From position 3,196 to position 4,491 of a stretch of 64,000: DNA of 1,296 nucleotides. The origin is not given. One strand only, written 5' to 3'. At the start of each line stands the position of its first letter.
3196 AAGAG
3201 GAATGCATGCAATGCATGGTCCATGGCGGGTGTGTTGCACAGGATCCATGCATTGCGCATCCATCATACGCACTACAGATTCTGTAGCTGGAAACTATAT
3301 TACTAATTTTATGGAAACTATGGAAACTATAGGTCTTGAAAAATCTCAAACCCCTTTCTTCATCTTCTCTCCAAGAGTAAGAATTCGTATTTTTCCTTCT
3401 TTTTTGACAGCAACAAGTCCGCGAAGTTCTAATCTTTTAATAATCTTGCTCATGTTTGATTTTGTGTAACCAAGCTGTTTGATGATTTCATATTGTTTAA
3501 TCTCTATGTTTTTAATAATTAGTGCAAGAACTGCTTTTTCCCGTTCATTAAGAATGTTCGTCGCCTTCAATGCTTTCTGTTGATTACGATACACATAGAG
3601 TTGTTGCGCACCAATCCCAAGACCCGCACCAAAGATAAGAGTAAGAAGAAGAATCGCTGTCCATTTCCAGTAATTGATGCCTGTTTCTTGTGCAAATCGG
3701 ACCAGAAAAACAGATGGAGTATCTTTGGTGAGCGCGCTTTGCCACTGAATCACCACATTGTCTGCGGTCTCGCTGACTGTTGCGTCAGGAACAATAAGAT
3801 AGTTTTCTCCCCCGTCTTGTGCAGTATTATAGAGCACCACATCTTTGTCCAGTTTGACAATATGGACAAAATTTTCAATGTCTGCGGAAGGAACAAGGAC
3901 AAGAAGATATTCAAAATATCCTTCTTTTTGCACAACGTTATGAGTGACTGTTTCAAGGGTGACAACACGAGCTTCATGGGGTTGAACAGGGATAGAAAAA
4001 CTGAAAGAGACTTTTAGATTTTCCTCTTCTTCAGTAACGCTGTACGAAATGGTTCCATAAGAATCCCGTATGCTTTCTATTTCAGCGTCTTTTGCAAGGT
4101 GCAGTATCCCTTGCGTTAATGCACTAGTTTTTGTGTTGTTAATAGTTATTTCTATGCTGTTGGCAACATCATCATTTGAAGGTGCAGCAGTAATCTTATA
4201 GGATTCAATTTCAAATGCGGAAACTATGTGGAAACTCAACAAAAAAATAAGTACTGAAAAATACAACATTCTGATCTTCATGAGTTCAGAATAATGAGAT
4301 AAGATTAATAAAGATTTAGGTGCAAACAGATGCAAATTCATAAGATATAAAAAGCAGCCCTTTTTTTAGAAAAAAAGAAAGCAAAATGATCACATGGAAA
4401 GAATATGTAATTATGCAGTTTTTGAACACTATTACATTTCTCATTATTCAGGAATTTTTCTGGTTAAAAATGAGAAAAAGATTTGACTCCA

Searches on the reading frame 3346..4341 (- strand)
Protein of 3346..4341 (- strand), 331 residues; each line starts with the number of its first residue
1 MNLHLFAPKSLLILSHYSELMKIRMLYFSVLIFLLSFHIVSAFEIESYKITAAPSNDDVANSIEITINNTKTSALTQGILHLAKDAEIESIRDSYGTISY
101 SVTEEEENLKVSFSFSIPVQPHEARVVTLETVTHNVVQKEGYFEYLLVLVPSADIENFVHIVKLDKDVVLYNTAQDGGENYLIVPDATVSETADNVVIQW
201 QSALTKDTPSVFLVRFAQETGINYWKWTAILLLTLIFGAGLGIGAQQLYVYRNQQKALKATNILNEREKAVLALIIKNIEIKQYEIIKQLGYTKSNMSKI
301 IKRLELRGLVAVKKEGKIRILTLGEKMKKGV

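Call 62: search_protein_families(library=pfam, proteins=[window:3346-4341:-], max_evalue=0.001)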
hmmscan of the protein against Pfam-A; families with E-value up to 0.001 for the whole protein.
window:3346-4341:- (331 aa): 5 families
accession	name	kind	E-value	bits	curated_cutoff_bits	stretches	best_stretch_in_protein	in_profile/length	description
PF12802.13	MarR_2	-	2.4e-07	31.2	27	1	267-313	6-53/61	MarR family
PF24034.1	DUF7343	-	1.4e-06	28.5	27.6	1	268-323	5-61/62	Domain of unknown function (DUF7343)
PF01047.28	MarR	-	2.3e-06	27.8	24.6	1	264-313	1-50/59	MarR family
PF01978.25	TrmB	-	0.00012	22.2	25.6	1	264-316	6-58/68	Sugar-specific transcriptional regulator TrmB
PF13412.12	HTH_24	-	0.00056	19.9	21.9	0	264-310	1-47/48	Winged helix-turn-helix DNA-binding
